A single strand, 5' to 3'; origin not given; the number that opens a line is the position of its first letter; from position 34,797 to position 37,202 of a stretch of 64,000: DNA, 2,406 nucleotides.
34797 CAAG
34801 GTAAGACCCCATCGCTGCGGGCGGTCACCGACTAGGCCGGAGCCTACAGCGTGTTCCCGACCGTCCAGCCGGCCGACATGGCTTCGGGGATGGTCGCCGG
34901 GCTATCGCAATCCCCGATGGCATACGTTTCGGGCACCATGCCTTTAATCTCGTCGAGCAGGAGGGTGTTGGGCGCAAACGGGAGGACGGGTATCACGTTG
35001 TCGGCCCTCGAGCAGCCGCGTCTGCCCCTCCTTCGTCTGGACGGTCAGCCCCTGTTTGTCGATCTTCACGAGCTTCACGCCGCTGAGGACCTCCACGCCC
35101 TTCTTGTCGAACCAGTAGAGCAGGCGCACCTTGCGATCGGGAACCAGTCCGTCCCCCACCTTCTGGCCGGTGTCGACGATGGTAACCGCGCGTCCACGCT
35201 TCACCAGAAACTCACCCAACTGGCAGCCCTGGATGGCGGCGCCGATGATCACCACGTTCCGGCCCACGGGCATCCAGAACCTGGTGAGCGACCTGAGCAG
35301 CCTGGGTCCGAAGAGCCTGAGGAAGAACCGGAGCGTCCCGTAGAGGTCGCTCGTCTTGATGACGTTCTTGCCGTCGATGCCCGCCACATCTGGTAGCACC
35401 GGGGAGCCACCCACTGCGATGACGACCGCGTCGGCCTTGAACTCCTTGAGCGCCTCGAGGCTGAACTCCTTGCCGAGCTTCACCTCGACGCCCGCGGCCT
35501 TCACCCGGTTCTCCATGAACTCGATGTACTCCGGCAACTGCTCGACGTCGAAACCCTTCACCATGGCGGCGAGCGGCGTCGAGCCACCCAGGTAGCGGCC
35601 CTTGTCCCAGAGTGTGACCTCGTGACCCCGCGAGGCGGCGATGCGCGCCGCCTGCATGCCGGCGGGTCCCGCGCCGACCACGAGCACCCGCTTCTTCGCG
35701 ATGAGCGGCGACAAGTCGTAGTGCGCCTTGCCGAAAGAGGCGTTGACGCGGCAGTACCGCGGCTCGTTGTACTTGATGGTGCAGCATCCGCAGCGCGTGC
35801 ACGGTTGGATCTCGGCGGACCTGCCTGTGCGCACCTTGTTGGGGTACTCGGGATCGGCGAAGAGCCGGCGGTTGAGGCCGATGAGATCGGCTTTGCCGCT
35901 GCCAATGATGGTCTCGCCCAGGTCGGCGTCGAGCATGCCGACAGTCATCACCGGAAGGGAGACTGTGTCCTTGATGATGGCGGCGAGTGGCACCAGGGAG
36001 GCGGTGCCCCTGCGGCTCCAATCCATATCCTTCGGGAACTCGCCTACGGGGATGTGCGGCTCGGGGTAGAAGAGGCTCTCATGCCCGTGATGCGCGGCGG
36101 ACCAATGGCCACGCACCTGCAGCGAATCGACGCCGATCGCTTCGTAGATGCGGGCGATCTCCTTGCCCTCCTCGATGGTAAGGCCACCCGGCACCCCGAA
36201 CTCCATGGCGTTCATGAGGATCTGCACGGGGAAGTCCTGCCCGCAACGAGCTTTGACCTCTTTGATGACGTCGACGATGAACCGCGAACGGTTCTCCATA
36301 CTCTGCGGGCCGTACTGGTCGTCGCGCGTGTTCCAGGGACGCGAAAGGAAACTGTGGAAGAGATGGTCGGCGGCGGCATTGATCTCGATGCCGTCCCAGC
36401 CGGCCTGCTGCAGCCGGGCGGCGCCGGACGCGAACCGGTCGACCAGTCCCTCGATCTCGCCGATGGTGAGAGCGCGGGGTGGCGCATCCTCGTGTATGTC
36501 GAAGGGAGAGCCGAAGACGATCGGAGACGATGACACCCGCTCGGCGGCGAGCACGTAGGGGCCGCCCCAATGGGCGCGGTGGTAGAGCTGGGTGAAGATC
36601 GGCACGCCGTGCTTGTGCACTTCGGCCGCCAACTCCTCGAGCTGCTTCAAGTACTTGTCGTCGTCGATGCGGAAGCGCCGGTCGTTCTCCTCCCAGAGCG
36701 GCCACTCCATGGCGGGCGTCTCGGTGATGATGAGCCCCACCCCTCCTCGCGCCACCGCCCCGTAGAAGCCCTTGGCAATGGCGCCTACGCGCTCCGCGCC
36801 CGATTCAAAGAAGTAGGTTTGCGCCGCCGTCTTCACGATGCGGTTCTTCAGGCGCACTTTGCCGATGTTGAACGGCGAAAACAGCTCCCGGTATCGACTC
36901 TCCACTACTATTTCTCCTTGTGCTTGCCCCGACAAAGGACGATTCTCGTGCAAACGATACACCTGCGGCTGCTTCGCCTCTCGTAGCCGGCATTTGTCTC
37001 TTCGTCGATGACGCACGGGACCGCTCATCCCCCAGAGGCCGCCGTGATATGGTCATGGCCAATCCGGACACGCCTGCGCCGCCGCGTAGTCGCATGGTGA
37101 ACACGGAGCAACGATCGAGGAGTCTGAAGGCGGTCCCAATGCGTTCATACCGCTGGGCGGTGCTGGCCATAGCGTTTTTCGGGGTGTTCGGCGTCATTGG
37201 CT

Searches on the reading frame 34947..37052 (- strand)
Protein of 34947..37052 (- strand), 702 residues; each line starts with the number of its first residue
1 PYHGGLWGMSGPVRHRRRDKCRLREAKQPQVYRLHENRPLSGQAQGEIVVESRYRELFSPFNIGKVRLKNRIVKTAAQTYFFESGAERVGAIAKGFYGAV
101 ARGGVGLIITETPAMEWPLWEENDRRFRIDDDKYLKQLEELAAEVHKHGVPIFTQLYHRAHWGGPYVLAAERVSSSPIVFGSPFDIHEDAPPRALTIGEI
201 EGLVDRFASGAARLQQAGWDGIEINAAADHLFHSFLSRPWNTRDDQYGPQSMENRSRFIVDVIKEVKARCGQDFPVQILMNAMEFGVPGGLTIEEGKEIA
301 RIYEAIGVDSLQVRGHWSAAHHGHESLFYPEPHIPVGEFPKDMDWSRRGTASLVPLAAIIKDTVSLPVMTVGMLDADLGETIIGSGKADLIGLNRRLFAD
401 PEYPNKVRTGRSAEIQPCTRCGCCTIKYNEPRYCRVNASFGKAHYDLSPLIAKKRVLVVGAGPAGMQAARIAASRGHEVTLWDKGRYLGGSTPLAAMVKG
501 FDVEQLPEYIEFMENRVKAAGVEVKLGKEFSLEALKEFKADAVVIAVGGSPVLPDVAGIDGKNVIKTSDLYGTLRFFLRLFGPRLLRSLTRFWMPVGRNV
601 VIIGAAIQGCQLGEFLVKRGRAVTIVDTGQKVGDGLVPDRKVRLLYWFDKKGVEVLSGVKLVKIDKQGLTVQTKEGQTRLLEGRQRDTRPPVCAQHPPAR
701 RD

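Call 55: search_protein_families(library=pfam, max_evalue=0.00001, proteins=[window:34947-37052:-])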
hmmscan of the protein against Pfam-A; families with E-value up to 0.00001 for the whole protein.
window:34947-37052:- (702 aa): 8 families
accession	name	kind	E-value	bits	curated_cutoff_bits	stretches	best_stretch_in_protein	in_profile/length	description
PF00724.26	Oxidored_FMN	-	2.9e-44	152.2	27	1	56-413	1-341/342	NADH:flavin oxidoreductase / NADH oxidase family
PF07992.20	Pyr_redox_2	-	2.2e-24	86.8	26.1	1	455-678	2-225/291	Pyridine nucleotide-disulphide oxidoreductase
PF13450.12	NAD_binding_8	-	1.2e-11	45.1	21.9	1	458-493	1-36/68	NAD(P)-binding Rossmann-like domain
PF00070.33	Pyr_redox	-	4.9e-11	43.4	22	1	599-673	1-79/82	Pyridine nucleotide-disulphide oxidoreductase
PF03486.20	HI0933_like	-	1e-08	35.4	50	0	455-489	2-36/244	HI0933-like protein Rossmann domain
PF13738.12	Pyr_redox_3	-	2.4e-07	30.7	30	0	427-550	134-268/305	Pyridine nucleotide-disulphide oxidoreductase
PF12831.13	FAD_oxidored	-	1.8e-06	28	27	1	456-492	2-38/416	FAD dependent oxidoreductase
PF01266.30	DAO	-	1.9e-06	28.1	27.9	0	455-492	1-39/353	FAD dependent oxidoreductase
